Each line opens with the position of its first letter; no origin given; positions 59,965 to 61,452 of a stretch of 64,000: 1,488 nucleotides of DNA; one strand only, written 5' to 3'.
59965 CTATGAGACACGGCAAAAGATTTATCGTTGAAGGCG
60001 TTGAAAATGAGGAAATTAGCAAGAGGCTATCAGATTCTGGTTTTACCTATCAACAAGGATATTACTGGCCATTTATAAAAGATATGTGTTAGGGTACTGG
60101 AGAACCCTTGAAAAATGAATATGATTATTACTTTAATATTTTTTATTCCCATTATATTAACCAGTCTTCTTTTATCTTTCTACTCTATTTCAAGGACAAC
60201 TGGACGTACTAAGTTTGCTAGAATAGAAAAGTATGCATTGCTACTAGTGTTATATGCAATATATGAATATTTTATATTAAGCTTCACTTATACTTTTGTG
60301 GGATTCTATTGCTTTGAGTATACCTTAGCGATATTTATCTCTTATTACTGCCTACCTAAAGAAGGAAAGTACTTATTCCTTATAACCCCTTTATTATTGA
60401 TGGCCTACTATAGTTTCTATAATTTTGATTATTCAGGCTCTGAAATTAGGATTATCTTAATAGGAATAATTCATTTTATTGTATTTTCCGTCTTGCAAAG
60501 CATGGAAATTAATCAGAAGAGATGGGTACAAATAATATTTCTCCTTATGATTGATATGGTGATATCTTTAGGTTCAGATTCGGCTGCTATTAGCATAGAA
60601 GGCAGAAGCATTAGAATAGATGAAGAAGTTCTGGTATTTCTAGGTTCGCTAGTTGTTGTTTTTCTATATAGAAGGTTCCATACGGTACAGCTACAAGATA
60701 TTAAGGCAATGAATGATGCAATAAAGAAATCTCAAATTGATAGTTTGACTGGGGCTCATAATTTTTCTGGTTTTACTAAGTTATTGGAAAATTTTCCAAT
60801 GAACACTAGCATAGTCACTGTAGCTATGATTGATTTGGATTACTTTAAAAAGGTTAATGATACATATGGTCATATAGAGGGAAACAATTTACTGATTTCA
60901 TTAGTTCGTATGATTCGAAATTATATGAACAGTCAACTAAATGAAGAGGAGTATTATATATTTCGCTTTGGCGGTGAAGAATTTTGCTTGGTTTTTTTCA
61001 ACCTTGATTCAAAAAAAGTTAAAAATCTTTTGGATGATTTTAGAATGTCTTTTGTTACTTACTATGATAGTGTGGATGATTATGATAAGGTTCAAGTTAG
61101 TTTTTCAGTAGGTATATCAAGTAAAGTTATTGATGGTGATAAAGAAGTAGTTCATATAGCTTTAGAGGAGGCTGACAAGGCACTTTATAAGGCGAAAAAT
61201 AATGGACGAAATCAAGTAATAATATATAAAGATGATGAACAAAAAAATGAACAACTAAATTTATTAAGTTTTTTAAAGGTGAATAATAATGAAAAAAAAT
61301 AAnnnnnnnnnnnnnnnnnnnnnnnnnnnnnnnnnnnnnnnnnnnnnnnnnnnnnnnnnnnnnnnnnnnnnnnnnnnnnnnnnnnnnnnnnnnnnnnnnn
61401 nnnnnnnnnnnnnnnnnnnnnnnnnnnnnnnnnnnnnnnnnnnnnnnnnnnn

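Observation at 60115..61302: GGDEF cyclase with a polytopic N-terminal sensor and no I-site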

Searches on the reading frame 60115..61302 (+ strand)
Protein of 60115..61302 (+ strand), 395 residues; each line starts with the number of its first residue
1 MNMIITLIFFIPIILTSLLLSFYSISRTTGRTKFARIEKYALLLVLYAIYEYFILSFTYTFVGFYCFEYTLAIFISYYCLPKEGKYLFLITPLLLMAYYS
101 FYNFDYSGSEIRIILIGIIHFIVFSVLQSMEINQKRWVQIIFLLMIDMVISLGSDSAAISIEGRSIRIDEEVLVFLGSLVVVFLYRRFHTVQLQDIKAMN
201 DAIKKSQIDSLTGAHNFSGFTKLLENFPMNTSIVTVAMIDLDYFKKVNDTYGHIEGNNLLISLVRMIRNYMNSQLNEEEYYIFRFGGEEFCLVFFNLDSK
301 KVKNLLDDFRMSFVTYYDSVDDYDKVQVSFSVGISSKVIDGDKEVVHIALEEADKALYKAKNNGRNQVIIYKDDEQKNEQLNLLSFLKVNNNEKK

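Call 3: search_protein_families(library=pfam, proteins=[window:60115-61302:+], max_evalue=0.1)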
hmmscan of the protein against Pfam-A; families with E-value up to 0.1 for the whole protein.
window:60115-61302:+ (395 aa): 4 families
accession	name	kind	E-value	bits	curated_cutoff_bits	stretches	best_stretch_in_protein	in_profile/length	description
PF00990.26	GGDEF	-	5.7e-26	91.6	23.8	1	207-367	2-161/161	Diguanylate cyclase, GGDEF domain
PF24898.2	GGDEF_GdpP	-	0.0015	19.2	30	1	258-377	16-125/126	Cyclic-di-AMP phosphodiesterase GdpP-like, GGDEF domain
PF21525.2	Nlp36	-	0.023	15.1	27.3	1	4-37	14-47/49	Neuropeptide-like peptide 36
PF17996.7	CE2_N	-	0.064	13.8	27.9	0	338-387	47-97/108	Carbohydrate esterase 2 N-terminal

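Call 4: search_protein_families(library=ncbifam, proteins=[window:60115-61302:+], max_evalue=0.1)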
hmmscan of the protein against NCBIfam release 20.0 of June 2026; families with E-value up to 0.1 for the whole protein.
window:60115-61302:+ (395 aa): 22 families
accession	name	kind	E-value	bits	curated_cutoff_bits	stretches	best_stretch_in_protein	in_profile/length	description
NF007380.0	PRK09894.1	equivalog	2.1e-29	102.8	256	1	190-376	114-292/296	diguanylate cyclase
TIGR00254.1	GGDEF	domain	1.3e-28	99.8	37.4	1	205-370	4-166/168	diguanylate cyclase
NF007135.0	PRK09581.1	equivalog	6.2e-26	91.2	474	1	197-370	283-454/457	PleD family two-component system response regulator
NF038266.1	diguan_SiaD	equivalog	4.8e-25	88.4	290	1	196-368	83-252/252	biofilm regulation diguanylate cyclase SiaD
NF047654.1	DiguCycDgcRLepto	equivalog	2e-24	86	500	1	196-369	122-294/295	diguanylate cyclase DgcR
NF041606.1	dguan_cyc_DgcA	equivalog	2.6e-24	85.8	370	1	221-370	197-338/340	diguanylate cyclase DgcA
NF007423.1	PRK09966.1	equivalog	7.1e-20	71.2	325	1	203-361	236-390/390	diguanylate cyclase DgcN/YfiN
NF047872.1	GGDEF_GdpS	equivalog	2e-19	70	400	1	3-369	1-348/355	GGDEF domain-containing protein GdpS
NF007298.0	PRK09776.1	equivalog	7.5e-19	67.1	1135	1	207-379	685-853/1111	diguanylate cyclase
NF011955.1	PRK15426.1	equivalog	1.3e-17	63.2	408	1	223-371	419-561/564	cellulose biosynthesis regulator diguanylate cyclase DgcQ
NF040885.1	diguan_DgcJ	equivalog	2.1e-17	63.1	500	1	170-366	300-491/493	diguanylate cyclase DgcJ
NF051473.1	DigCycDgcsShew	equivalog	2.9e-17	63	400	1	206-367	135-287/291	diguanylate cyclase DgcS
NF045675.1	PhdiestaseDibA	equivalog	6.4e-17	61.1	980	1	224-375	225-368/623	phosphodiesterase DibA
NF007474.0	PRK10060.1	equivalog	1.4e-16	59.9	782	1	206-375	237-399/663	cyclic di-GMP phosphodiesterase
NF007599.0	PRK10245.1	equivalog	2.6e-15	55.8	402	1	143-368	142-367/371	diguanylate cyclase AdrA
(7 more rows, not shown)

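Call 8: find_homologous_proteins(query=window:60115-61302:+)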
Query window:60115-61302:+ (395 aa): 5868 proteins with E <= 0.001 among 8000 candidates; the best 120 are listed.
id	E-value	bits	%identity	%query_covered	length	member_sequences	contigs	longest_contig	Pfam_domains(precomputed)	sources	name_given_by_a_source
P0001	1.1e-250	849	100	100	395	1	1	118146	PF00990.27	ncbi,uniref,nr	ncbi:hypothetical protein BG262_00515 [Floricoccus penangensis]|uniref:GGDEF domain-containing prote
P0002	3.2e-250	848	100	100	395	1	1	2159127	PF00990.27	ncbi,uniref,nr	ncbi:GGDEF domain-containing protein [Floricoccus penangensis]|uniref:GGDEF domain-containing protei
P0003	4.6e-238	808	94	100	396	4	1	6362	PF00990.27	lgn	-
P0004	5.7e-203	692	85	92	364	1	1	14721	PF00990.27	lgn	-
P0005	1.5e-53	201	34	95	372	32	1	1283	PF00990.27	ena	-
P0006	5.8e-49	185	31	94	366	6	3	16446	PF24898.3,PF00990.27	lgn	-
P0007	1.4e-28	118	28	91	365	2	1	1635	PF22335.2,PF00990.27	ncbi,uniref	ncbi:MAG: GGDEF domain-containing protein, partial [Liquorilactobacillus ghanensis]|uniref:GGDEF dom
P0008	2.2e-23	101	38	46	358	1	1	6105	PF22335.2,PF00990.27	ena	-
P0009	8.6e-23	99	40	44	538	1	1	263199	PF00990.27,PF00072.31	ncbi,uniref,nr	ncbi:GGDEF domain-containing response regulator [Domibacillus iocasae]|uniref:Diguanylate cyclase n=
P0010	5.6e-22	97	28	83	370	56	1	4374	PF00990.27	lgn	-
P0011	6.8e-22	96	36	45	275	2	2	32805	PF00990.27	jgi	jgi:diguanylate cyclase (GGDEF)-like protein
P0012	8.4e-22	96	40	41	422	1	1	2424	PF22335.2,PF00990.27,PF00072.31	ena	-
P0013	1.6e-21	95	38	42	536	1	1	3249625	PF00990.27,PF00072.31,PF01627.29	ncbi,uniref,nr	ncbi:diguanylate cyclase [Planococcus versutus]|uniref:Diguanylate cyclase n=1 Tax=Planococcus versu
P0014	2.0e-21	95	38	43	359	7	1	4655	PF22335.2,PF24898.3,PF00990.27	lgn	-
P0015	2.0e-21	95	39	41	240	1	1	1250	PF22335.2,PF00990.27,PF00072.31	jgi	jgi:diguanylate cyclase (GGDEF)-like protein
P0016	2.4e-21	95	32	46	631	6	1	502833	PF07696.18,PF07695.18,PF00990.27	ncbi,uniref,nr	ncbi:sensor domain-containing diguanylate cyclase [Shewanella woodyi]|uniref:sensor domain-containin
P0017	3.8e-21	94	39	41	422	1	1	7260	PF22335.2,PF00990.27,PF00072.31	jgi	-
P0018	7.1e-21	93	33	44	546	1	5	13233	PF00990.27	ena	-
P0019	8.3e-21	93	38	44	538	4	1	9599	PF00990.27,PF00072.31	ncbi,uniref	ncbi:diguanylate cyclase [Domibacillus tundrae]|uniref:diguanylate cyclase n=1 Tax=Domibacillus tund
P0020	8.3e-21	93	36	42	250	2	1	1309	PF00990.27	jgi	-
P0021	8.9e-21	93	38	44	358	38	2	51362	PF20966.3,PF00990.27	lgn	-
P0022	1.2e-20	92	33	58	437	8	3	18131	PF00990.27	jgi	-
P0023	1.6e-20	92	38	41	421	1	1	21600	PF00990.27,PF00072.31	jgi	jgi:diguanylate cyclase (GGDEF)-like protein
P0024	1.9e-20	92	39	42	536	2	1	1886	PF00990.27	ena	-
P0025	1.9e-20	92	36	41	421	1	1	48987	PF00990.27,PF00072.31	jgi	jgi:diguanylate cyclase (GGDEF)-like protein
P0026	1.9e-20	92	36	43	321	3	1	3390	PF00990.27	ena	-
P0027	2.2e-20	91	29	46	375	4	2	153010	PF00990.27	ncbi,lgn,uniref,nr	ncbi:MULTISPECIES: GGDEF domain-containing protein [unclassified Listeria]|uniref:GGDEF domain-conta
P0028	2.5e-20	91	36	45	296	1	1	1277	PF00990.27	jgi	-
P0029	2.6e-20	91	38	41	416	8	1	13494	PF00990.27,PF00072.31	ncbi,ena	-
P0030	3.5e-20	91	40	41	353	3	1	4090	PF00990.27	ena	-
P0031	3.8e-20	91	34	45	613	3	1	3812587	PF07696.18,PF07695.18,PF00990.27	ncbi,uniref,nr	ncbi:diguanylate cyclase [Shewanella yunxiaonensis]|uniref:diguanylate cyclase n=1 Tax=Shewanella yu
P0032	4.9e-20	90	44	35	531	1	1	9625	PF00990.27,PF00072.31,PF01627.29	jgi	jgi:diguanylate cyclase (GGDEF)-like protein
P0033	5.0e-20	90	37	41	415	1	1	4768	PF00990.27,PF00072.31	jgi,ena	-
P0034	6.7e-20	90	37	49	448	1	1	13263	PF23198.2,PF00990.27,PF00072.31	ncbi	-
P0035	7.5e-20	90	37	42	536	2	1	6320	PF00990.27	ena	-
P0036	7.7e-20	90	36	41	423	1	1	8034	PF00990.27,PF00072.31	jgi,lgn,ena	-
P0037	8.6e-20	89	30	62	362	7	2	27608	PF07694.18,PF00990.27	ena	-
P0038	8.8e-20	89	39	45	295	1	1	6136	PF00990.27,PF00072.31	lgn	-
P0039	8.8e-20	89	37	42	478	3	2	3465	PF08668.19,PF00990.27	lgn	-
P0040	9.1e-20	89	35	46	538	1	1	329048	PF00990.27,PF00072.31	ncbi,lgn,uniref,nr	ncbi:diguanylate cyclase [Domibacillus sp.]|uniref:diguanylate cyclase n=1 Tax=Domibacillus sp. TaxI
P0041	1.1e-19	89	28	66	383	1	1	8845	PF07694.18,PF00990.27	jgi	jgi:diguanylate cyclase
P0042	1.1e-19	89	39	42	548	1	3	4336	PF00990.27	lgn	-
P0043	1.1e-19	89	38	42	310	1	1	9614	PF00498.32,PF16697.11,PF00990.27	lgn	-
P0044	1.2e-19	89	36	41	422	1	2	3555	PF22335.2,PF00990.27,PF00072.31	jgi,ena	-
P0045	1.2e-19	89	30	69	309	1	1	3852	PF00990.27,PF00072.31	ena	-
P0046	1.3e-19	89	35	48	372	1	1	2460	PF00990.27,PF00072.31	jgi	jgi:diguanylate cyclase (GGDEF)-like protein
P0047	1.6e-19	89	35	43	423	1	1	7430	PF00672.31,PF00990.27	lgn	-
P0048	1.6e-19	89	35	49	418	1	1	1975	PF00990.27,PF00072.31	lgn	-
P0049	1.6e-19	89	39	45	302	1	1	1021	PF00990.27,PF00072.31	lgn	-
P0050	1.6e-19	89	39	45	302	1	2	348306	PF00990.27,PF00072.31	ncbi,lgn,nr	ncbi:MAG: diguanylate cyclase [Calditrichae bacterium]|nr:diguanylate cyclase [Calditrichota bacteri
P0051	2.3e-19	88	33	46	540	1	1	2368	PF00990.27,PF00072.31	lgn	-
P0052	2.5e-19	88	34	44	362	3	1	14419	PF24898.3,PF00990.27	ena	-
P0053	2.7e-19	88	34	44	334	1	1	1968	PF00990.27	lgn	-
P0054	2.7e-19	88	36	41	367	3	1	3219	PF00990.27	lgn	-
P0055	2.7e-19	88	28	54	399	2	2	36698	PF13185.13,PF00990.27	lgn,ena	-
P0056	3.6e-19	87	34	52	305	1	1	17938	PF00990.27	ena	-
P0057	3.7e-19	87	35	42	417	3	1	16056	PF11845.14,PF00990.27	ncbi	-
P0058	3.9e-19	87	34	42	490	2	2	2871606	PF08668.19,PF00990.27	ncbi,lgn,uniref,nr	ncbi:diguanylate cyclase (GGDEF) domain-containing protein [Nitrosomonas cryotolerans]|uniref:diguan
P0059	4.1e-19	87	36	41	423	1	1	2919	PF00990.27,PF00072.31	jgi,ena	-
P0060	4.3e-19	87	37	45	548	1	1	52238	PF00990.27,PF00072.31,PF01627.29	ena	-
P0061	4.3e-19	87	36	45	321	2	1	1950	PF00990.27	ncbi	-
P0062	5.3e-19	87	37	42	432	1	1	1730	PF00990.27,PF00072.31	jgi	jgi:diguanylate cyclase (GGDEF)-like protein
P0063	5.9e-19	87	33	47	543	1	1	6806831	PF22335.2,PF00990.27,PF00072.31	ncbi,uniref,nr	ncbi:diguanylate cyclase [Paenibacillus sp. PK3_47]|uniref:GGDEF domain-containing response regulato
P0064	6.3e-19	87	38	42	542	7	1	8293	PF00990.27,PF00072.31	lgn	-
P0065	6.4e-19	87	38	41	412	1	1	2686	PF00990.27,PF00072.31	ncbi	-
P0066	6.6e-19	87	31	49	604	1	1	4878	PF07696.18,PF07695.18,PF00990.27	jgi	-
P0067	6.6e-19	86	38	41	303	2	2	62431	PF13682.12,PF00990.27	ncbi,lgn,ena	-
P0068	7.1e-19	86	39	41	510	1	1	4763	PF16927.12,PF00990.27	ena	-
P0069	7.1e-19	86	36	42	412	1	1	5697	PF00990.27,PF00072.31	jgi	jgi:diguanylate cyclase (GGDEF)-like protein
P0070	7.3e-19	86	31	51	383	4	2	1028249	PF00990.27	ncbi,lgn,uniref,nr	ncbi:GGDEF domain-containing protein [Pseudomonas sp. TTU2014-080ASC]|uniref:GGDEF domain-containing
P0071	7.7e-19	86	32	43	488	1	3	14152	PF02743.25,PF22673.3,PF00990.27,PF17200.11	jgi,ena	jgi:diguanylate cyclase (GGDEF)-like protein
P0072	8.8e-19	86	37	47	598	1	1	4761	PF07696.18,PF07695.18,PF00990.27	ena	-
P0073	9.2e-19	86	34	41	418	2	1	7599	PF00990.27,PF00072.31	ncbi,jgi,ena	-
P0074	9.4e-19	86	33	49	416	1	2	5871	PF00990.27,PF00072.31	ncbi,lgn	-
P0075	9.5e-19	86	38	42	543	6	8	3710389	PF22335.2,PF00990.27,PF00072.31,PF01627.29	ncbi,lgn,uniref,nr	ncbi:diguanylate cyclase [Fluoribacter dumoffii]|uniref:diguanylate cyclase n=1 Tax=Fluoribacter dum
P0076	1.0e-18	86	28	66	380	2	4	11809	PF00990.27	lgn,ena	-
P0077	1.0e-18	86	35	43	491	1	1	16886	PF00990.27,PF00072.31,PF11849.15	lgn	-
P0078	1.0e-18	86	35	42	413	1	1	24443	PF13682.12,PF00990.27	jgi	jgi:diguanylate cyclase (GGDEF)-like protein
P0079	1.1e-18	86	38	42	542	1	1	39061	PF00990.27,PF00072.31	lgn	-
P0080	1.2e-18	86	37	42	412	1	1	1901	PF00990.27,PF00072.31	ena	-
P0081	1.3e-18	85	36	45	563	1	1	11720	PF00990.27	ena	-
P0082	1.4e-18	85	31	48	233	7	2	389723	PF00990.27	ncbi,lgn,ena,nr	ncbi:GGDEF domain-containing protein [archaeon]|nr:GGDEF domain-containing protein [archaeon]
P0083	1.6e-18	85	34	45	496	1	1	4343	PF08668.19,PF00990.27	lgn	-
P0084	1.6e-18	85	35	41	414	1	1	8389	PF00990.27,PF00072.31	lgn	-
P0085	1.8e-18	85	34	44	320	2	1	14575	PF00990.27,PF00027.36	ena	-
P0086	1.9e-18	85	35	42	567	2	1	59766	PF00990.27,PF00072.31,PF01627.29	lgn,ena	-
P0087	1.9e-18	85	36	41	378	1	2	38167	PF00990.27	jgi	jgi:diguanylate cyclase (GGDEF)-like protein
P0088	1.9e-18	85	34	47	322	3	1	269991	PF00990.27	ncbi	ncbi:MAG: diguanylate cyclase [Calditrichaceae bacterium]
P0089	2.0e-18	85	34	45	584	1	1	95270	PF07696.18,PF07695.18,PF00990.27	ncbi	-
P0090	2.1e-18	85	36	45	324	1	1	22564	PF00990.27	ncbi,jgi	-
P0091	2.2e-18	85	35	48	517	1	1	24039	PF22335.2,PF16927.12,PF24898.3,PF00990.27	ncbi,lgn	-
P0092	2.2e-18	85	39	41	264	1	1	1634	PF22335.2,PF00990.27,PF00072.31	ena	-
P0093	2.3e-18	85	36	46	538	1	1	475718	PF00990.27,PF00072.31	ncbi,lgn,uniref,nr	ncbi:diguanylate cyclase [Domibacillus robiginosus]|uniref:diguanylate cyclase n=1 Tax=Domibacillus 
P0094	2.3e-18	85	34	45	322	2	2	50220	PF00990.27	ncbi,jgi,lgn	-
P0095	2.3e-18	85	31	47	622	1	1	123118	PF07696.18,PF07695.18,PF00990.27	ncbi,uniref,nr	ncbi:diguanylate cyclase [Shewanella sp. Isolate11]|uniref:sensor domain-containing diguanylate cycl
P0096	2.4e-18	85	32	47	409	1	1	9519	PF00990.27,PF00072.31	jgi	jgi:diguanylate cyclase (GGDEF)-like protein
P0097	2.6e-18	85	39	34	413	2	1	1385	PF00990.27,PF00072.31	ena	-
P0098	2.8e-18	84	34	42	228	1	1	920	PF00990.27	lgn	-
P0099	3.2e-18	84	35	43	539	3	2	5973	PF00990.27,PF00072.31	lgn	-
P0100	3.5e-18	84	31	51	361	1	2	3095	PF09084.17,PF00990.27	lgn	-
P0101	3.5e-18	84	32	47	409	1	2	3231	PF00990.27,PF00072.31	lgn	-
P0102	3.6e-18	84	34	49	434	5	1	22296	PF00990.27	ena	-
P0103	3.7e-18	84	33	54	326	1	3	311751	PF00498.32,PF16697.11,PF00990.27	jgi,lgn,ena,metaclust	metaclust:\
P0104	3.8e-18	84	35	41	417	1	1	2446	PF00990.27,PF00072.31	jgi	jgi:diguanylate cyclase (GGDEF)-like protein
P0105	3.8e-18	84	34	41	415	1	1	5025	PF00990.27,PF00072.31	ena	-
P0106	3.8e-18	84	40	38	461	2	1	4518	PF21118.3,PF00990.27,PF11563.15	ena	-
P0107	3.9e-18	84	31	45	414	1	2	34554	PF00990.27,PF00072.31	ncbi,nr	ncbi:MAG: diguanylate cyclase [Sulfurimonas sp.]|nr:diguanylate cyclase [Sulfurimonas sp.] MDQ706152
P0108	3.9e-18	84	36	42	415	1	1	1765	PF00990.27,PF00072.31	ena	-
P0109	4.2e-18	84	37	41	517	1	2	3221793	PF02743.25,PF22309.3,PF00990.27,PF17203.11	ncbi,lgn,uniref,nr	ncbi:sensor domain-containing diguanylate cyclase [Vibrio fluvialis]|uniref:sensor domain-containing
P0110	4.3e-18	84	34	46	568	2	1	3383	PF08447.19,PF13426.14,PF13188.14,PF08448.17,PF00989.32,PF00990.27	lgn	-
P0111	4.3e-18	84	34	47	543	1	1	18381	PF00990.27,PF00072.31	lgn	-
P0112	4.4e-18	84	29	68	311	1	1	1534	PF00990.27,PF00072.31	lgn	-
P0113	4.5e-18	84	37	42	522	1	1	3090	PF14827.13,PF00990.27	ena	-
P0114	4.5e-18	84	30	58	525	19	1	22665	PF00990.27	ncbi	-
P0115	4.6e-18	84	32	50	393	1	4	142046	PF00990.27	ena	-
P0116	4.6e-18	84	34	45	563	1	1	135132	PF00990.27,PF00072.31,PF01627.29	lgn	-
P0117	5.6e-18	83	31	52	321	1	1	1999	PF00990.27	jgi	-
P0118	5.7e-18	83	35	42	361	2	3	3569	PF00990.27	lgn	-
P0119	5.7e-18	83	34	45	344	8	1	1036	PF00990.27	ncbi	ncbi:hypothetical protein ARNL5_02829, partial [Anaerolineae bacterium]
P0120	5.7e-18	83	30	64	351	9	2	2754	PF20966.3,PF00990.27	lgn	-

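Call 26: find_encoding_contigs(protein=P0006, flank=8000, max_places=3)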
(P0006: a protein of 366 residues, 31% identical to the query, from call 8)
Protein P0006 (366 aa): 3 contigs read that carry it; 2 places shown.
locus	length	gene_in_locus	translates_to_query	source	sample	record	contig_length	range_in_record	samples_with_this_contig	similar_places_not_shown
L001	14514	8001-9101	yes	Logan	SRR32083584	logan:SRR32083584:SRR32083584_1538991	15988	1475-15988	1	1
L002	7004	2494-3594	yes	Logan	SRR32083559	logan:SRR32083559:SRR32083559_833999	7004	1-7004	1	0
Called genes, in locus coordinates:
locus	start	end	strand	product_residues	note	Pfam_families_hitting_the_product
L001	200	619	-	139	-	PF15919:HicB_lk_antitox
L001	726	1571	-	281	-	PF03180:Lipoprotein_9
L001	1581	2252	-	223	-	PF00528:BPD_transp_1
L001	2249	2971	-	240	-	PF02463:SMC_N (faint), PF00005:ABC_tran, PF13304:AAA_21 (faint)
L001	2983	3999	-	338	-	PF21948:LplA-B_cat, PF03099:BPL_LplA_LipB (weak), PF10437:Lip_prot_lig_C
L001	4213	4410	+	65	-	PF07927:HicA_toxin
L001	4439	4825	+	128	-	PF15970:HicB-like_2, PF15919:HicB_lk_antitox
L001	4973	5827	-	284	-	PF01183:Glyco_hydro_25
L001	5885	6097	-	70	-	PF11148:DUF2922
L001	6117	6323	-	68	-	PF07872:DUF1659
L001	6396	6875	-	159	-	-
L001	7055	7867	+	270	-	-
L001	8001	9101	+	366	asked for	PF00990:GGDEF, PF24898:GGDEF_GdpP (weak)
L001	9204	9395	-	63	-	-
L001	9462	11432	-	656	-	-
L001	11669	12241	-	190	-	PF04892:VanZ-LLP1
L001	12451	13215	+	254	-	-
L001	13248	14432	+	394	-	PF01381:HTH_3, PF12844:HTH_19 (weak), PF13560:HTH_31 (faint), PF06114:Peptidase_M78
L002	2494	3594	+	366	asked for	PF00990:GGDEF, PF24898:GGDEF_GdpP (weak)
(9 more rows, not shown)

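Call 27: find_encoding_contigs(protein=P0010, flank=8000, max_places=3)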
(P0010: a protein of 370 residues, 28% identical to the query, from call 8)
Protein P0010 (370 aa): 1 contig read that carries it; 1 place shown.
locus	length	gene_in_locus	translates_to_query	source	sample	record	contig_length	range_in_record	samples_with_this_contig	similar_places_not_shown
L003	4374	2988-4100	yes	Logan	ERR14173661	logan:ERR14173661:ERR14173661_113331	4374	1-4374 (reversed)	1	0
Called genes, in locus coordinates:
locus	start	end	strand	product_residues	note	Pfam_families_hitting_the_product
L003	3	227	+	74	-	?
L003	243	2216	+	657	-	PF00535:Glycos_transf_2, PF13506:Glyco_transf_21, PF13641:Glyco_tranf_2_3, PF13632:Glyco_trans_2_3, PF03552:Cellulose_synt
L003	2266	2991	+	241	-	PF00563:EAL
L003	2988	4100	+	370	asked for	PF00990:GGDEF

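Call 28: predict_structure(alignment_id=A1)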
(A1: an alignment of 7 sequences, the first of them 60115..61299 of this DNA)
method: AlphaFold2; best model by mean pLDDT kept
length: 395 residues; sequences in the alignment: 7
mean_pLDDT: 73.2   pTM: 0.47
mean pLDDT of the five models: 73.2, 70.8, 67.9, 65.6, 63.2
residues with pLDDT >= 90: 44; 70-90: 226; 50-70: 75; < 50: 50
segments of 3 or more residues with pLDDT < 50: 154-168, 316-324, 375-395
pLDDT, mean of each block of 10 residues (from residue 1): 64 71 69 68 83 80 71 76 79 80 57 73 76 63 73 48 47 74 75 67 64 84 77 90 82 81 87 87 86 92 91 55 59 89 78 92 87 54 44 37
secondary structure, 60 per line:
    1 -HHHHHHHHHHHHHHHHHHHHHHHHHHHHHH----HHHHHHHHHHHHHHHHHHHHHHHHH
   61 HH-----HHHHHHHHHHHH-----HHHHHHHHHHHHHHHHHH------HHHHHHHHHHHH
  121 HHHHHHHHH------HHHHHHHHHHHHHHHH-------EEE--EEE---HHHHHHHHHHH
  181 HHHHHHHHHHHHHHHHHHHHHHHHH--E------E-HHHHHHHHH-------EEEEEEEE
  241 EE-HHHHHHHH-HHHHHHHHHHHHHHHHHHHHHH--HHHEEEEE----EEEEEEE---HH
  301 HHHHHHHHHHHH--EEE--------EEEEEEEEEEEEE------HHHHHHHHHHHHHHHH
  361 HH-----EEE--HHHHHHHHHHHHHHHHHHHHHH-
elements in order: H2-31 H36-62 H68-79 H85-102 H109-129 H136-151 E159-161 E164-166 H170-205 H217-225 E233-242 H244-251 H253-274 E280-284 E289-295 H299-312 E315-317 E326-338 H345-362 E368-370 H373-394
